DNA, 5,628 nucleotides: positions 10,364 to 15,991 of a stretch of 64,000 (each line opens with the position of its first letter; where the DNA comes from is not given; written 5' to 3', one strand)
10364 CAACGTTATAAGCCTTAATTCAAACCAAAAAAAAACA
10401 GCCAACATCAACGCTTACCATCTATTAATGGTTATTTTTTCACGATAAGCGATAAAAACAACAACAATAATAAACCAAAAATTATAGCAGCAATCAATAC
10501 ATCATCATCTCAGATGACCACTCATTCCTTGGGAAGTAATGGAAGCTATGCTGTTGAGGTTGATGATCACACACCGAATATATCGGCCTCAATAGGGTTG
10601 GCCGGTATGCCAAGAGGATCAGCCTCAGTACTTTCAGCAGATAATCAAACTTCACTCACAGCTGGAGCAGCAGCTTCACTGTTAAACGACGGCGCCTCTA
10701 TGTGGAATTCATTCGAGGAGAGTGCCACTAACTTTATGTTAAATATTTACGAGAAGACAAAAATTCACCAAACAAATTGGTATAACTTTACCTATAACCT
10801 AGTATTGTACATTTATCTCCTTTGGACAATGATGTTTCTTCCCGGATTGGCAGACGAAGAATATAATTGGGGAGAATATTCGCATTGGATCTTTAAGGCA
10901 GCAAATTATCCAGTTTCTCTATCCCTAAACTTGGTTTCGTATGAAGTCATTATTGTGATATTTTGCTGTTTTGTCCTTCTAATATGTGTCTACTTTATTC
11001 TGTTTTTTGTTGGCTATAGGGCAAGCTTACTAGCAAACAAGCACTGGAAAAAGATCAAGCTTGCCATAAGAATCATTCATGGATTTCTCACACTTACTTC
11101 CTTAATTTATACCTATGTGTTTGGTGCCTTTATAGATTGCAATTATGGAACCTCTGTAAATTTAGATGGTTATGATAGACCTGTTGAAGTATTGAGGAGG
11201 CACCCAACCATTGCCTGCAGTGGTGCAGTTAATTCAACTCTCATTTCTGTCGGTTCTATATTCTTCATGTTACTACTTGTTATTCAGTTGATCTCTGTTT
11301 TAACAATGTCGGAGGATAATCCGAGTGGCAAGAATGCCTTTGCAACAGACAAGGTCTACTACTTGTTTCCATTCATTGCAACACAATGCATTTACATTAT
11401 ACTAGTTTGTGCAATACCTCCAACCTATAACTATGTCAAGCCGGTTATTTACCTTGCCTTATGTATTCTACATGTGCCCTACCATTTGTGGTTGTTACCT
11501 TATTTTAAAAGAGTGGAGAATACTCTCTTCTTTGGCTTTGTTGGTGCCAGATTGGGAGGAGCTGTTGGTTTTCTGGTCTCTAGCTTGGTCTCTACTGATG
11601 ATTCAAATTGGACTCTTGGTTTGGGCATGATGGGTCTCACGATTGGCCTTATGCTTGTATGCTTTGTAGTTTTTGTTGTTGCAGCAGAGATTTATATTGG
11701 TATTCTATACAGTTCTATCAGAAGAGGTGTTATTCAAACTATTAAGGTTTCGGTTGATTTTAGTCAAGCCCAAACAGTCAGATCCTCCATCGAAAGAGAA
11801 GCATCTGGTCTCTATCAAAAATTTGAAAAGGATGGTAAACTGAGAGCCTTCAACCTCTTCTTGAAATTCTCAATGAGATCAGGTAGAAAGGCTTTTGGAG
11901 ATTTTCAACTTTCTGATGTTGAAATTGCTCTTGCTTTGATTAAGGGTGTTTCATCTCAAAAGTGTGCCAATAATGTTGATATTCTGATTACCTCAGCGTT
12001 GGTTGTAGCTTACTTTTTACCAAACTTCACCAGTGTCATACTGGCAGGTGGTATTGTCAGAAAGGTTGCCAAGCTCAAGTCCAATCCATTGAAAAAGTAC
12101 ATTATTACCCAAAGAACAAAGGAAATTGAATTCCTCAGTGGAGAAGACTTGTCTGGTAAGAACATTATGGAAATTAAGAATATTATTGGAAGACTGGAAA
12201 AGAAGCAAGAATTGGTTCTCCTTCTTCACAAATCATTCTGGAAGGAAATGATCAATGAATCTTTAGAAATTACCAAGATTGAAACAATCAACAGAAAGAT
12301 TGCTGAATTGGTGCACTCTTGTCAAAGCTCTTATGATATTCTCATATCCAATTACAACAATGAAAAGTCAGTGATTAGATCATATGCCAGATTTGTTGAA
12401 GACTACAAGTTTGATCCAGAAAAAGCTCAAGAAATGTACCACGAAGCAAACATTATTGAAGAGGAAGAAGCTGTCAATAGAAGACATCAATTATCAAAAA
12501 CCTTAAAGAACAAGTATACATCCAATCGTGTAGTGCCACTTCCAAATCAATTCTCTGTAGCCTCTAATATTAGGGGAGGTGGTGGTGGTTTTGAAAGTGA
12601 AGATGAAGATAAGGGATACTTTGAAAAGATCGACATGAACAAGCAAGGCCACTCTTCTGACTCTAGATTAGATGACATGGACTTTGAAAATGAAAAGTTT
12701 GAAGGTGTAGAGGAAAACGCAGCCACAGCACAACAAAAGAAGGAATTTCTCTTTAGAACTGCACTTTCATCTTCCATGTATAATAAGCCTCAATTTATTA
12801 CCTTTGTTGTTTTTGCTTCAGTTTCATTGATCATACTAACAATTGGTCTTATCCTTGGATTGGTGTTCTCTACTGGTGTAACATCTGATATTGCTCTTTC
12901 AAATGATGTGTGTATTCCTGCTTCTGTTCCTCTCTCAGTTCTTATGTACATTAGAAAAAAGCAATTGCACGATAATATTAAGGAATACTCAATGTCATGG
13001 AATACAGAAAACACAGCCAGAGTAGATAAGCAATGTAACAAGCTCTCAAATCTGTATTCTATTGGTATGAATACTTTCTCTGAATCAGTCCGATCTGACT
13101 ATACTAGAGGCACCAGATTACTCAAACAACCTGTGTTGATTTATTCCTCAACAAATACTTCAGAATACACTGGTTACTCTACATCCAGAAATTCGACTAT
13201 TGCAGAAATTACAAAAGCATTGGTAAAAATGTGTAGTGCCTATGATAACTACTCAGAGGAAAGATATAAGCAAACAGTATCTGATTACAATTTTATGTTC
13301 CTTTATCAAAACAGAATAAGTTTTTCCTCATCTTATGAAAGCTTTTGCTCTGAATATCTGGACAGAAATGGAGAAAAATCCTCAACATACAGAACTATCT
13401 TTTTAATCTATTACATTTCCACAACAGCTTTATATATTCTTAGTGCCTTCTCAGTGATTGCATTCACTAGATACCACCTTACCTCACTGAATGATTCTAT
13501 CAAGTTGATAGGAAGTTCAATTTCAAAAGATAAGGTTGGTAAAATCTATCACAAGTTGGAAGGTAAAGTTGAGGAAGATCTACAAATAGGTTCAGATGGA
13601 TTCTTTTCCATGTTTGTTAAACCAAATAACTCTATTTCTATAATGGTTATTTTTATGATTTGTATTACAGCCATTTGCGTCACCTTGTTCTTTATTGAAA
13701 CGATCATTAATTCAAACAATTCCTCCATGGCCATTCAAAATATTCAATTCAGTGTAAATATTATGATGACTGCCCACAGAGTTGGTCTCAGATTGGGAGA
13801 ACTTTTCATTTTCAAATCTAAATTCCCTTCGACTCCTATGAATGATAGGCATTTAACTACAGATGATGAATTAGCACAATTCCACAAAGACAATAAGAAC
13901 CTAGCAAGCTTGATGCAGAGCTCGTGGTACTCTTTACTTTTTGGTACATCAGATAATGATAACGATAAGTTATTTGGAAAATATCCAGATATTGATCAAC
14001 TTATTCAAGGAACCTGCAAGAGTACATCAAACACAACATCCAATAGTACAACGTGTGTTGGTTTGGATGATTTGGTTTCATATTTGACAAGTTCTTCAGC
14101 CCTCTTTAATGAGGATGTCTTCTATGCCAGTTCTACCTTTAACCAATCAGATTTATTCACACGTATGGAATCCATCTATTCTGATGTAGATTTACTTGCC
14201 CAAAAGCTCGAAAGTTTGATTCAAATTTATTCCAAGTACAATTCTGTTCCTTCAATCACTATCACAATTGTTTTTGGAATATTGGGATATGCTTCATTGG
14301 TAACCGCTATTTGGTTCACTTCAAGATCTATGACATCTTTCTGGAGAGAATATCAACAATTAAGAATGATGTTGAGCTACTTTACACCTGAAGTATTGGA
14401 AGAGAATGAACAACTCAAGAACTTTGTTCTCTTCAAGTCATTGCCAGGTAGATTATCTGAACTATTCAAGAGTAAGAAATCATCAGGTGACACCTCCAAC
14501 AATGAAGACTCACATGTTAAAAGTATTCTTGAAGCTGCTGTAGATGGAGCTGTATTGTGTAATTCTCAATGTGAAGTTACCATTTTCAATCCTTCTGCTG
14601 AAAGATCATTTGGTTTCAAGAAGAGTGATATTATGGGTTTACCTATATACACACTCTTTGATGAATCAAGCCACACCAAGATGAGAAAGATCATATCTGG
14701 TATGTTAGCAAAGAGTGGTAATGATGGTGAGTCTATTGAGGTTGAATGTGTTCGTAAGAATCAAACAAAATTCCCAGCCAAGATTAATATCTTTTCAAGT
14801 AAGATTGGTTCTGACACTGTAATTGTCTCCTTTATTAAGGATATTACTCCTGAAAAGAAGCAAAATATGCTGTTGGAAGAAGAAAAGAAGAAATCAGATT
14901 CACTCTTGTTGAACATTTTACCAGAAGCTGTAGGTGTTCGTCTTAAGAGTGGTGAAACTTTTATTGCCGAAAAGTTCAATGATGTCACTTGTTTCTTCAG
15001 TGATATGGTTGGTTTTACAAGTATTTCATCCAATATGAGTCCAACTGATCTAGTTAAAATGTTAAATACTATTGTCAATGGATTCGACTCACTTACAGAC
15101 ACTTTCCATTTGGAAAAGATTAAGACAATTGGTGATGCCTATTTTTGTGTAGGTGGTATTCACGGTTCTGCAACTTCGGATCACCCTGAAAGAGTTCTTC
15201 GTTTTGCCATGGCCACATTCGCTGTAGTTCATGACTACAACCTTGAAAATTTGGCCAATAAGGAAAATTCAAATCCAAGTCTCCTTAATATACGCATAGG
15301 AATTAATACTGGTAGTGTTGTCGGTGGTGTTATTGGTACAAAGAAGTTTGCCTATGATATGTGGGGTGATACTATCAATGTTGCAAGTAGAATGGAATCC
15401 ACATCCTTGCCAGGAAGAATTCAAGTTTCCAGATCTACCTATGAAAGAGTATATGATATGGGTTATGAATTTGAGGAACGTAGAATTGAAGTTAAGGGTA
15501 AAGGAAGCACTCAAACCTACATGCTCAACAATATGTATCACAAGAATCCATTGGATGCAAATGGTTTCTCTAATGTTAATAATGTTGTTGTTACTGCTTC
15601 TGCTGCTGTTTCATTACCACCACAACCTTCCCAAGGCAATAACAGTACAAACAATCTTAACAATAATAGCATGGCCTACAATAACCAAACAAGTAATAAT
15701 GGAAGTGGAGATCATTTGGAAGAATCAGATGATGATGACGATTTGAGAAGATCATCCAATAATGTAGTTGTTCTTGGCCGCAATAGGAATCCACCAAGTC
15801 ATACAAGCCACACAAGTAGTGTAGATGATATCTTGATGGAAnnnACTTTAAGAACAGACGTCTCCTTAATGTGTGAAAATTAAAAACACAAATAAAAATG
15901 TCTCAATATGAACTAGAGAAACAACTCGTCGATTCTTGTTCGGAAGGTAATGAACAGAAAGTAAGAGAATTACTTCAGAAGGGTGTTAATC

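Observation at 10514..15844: Unusual cyclase architecture: two polytopic membrane blocks, a PAS domain and a single class III adenylyl-cyclase catalytic domain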

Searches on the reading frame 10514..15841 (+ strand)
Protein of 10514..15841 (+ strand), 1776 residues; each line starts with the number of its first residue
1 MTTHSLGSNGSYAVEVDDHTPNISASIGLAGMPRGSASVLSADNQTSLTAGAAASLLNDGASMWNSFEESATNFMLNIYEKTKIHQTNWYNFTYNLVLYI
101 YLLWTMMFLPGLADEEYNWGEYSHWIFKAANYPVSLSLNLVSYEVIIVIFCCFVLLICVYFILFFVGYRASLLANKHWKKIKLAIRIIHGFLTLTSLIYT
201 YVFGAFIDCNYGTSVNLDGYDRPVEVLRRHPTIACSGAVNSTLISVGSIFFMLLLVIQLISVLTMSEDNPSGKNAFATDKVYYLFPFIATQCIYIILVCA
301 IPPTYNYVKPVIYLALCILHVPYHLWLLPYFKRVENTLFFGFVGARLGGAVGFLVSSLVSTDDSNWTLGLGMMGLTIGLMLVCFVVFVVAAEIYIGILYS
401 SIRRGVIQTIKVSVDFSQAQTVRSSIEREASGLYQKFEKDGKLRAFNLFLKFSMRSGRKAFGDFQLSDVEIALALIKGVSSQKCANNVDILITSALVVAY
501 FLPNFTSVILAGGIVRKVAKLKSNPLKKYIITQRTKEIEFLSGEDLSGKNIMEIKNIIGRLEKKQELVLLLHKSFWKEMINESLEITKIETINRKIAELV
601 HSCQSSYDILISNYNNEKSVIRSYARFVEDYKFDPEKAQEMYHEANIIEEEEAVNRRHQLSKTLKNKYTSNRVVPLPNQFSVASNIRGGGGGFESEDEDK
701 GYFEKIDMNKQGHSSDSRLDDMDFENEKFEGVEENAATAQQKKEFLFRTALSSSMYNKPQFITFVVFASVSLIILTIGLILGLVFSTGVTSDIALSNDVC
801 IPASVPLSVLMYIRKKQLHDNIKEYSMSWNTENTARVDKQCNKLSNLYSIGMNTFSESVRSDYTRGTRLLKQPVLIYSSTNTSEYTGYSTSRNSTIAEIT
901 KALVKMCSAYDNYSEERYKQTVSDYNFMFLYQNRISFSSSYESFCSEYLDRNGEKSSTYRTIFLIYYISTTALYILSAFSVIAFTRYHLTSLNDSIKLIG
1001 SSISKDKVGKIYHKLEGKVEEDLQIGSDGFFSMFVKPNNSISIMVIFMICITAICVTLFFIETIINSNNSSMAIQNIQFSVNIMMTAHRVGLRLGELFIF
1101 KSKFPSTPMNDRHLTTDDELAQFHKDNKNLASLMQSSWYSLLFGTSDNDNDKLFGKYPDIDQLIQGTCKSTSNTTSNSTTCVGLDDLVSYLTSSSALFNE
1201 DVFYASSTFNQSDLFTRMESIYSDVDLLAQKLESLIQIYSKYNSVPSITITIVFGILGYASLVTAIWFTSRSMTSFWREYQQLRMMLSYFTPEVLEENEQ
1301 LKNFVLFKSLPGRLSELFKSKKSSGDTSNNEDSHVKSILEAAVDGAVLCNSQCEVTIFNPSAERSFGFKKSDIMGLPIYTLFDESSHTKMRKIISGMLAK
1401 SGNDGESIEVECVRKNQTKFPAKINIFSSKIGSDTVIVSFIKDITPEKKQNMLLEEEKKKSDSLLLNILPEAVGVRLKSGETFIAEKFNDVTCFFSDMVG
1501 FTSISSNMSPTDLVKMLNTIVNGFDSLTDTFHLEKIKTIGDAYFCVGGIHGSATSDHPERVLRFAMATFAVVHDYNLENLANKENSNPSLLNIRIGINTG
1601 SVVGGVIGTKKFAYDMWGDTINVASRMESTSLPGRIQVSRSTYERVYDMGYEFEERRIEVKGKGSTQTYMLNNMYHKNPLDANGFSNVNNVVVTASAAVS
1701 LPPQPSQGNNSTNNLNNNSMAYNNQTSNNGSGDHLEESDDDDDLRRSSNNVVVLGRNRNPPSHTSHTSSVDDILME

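Call 5: search_protein_families(library=pfam, proteins=[window:10514-15841:+], max_evalue=1)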
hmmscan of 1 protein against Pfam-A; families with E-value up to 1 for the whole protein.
window:10514-15841:+ (1776 aa): 5 families
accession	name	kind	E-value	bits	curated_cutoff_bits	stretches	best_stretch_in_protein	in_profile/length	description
PF00211.25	Guanylate_cyc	-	7.3e-54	182.6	21.9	1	1485-1672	3-182/183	Adenylate and Guanylate cyclase catalytic domain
PF25474.1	TPR_TmcB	-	7.9e-18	65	27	1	551-653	21-123/125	TmcB, TPR repeats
PF13426.13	PAS_9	-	4.9e-16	59.3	27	1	1344-1445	2-102/103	PAS domain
PF00989.32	PAS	-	6.9e-08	32.9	22.6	1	1334-1426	2-93/113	PAS fold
PF05549.16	Allexi_40kDa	-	0.016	15.2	26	0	803-914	32-138/271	Allexivirus 40kDa protein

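Call 6: search_protein_families(library=ncbifam, proteins=[window:10514-15841:+], max_evalue=1)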
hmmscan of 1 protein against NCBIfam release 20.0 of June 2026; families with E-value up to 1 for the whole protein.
window:10514-15841:+ (1776 aa): 12 families
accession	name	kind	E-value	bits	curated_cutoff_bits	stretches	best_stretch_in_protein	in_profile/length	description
TIGR00229.1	sensory_box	domain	1.8e-12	47.4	22.9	1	1333-1450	5-122/126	PAS domain S-box protein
NF041777.1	sens_FixL_Rhizob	equivalog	8.1e-07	28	850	1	1324-1456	114-248/485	sensor protein FixL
NF008467.0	PRK11359.1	equivalog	2.4e-06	25.9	857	1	1327-1447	6-128/800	oxygen-sensing cyclic-di-GMP phosphodiesterase DosP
NF046044.1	PnpS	equivalog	8.6e-06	25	400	1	1308-1450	30-166/390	two-component system histidine kinase PnpS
NF033092.0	HK_WalK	equivalog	9.5e-06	24.5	725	1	1316-1450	241-368/594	cell wall metabolism sensor histidine kinase WalK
NF045911.1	TCSHisKinNblS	equivalog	4.1e-05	22.1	1000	1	1330-1420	263-353/621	two-component system sensor histidine kinase NblS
NF008468.0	PRK11360.1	equivalog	8.4e-05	21.1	646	1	1332-1418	267-350/616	two-component system sensor histidine kinase AtoS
NF033093.1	HK_VicK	exception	0.0007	18.3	680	1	1283-1396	48-157/448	cell wall metabolism sensor histidine kinase VicK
NF052573.1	HisKinEspAMyxo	equivalog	0.001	17.2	1400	1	1337-1418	258-337/755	serine histidine kinase EspA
TIGR02966.1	phoR_proteo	equivalog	0.016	14.3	334.2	1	1331-1445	4-105/333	phosphate regulon sensor histidine kinase PhoR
TIGR03903.1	TOMM_kin_cyc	equivalog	0.029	12.2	705.75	1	1584-1682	380-474/1267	TOMM system kinase/cyclase fusion protein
NF041593.1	histid_kinase_PdhS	equivalog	0.11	10.3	2000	1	1333-1386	667-720/1041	cell-division control histidine kinase PdhS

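Call 7: find_homologous_proteins(query=window:10514-15841:+, max_evalue=0.00001)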
Query window:10514-15841:+ (1776 aa): 7 proteins with E <= 0.00001 among 8000 candidates.
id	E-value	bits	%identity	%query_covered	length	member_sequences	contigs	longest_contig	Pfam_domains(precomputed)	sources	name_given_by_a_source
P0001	0.0e+0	3985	100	100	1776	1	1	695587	PF13426.14,PF00211.26,PF00989.32,PF25474.2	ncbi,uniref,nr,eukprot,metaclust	ncbi:predicted protein [Naegleria gruberi]|uniref:Predicted protein n=1 Tax=Naegleria gruberi TaxID=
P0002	0.0e+0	2545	66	95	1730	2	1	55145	PF13426.14,PF00211.26,PF00989.32,PF25474.2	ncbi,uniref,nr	ncbi:hypothetical protein C9374_013727 [Naegleria lovaniensis]|uniref:Adenylate and Guanylate cyclas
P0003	0.0e+0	1944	64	76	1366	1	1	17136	PF25474.2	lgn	-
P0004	4.9e-15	72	34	10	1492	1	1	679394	PF00211.26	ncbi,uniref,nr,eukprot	ncbi:hypothetical protein HYH03_011217 [Edaphochlamys debaryana]|uniref:Guanylate cyclase domain-con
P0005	1.7e-13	67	34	10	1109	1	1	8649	PF00515.35,PF13424.13,PF00211.26,PF07719.24,PF13191.13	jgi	jgi:adenylate cyclase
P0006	5.1e-10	56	25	11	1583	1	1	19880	PF05729.19,PF13401.13,PF00211.26,PF00931.29,PF13191.13,PF13374.13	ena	-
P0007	5.2e-8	49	28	12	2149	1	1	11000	PF17874.8,PF02985.29,PF13424.13,PF00211.26,PF00027.36,PF13646.13,PF13191.13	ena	-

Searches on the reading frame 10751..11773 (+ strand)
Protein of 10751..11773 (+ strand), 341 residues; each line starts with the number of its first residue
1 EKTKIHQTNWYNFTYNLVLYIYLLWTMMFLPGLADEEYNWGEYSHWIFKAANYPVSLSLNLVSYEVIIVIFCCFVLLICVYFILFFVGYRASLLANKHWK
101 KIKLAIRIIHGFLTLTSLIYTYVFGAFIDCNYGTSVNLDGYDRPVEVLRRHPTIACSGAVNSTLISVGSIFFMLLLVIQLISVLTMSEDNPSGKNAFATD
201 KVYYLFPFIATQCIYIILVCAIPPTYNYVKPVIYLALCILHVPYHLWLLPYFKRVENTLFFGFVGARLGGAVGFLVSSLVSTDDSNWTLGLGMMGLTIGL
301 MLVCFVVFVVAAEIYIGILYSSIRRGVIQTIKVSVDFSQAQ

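Call 73: search_protein_families(library=pfam, proteins=[window:10751-11773:+], max_evalue=10)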
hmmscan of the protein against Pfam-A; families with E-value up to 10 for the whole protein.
window:10751-11773:+ (341 aa): 0 families
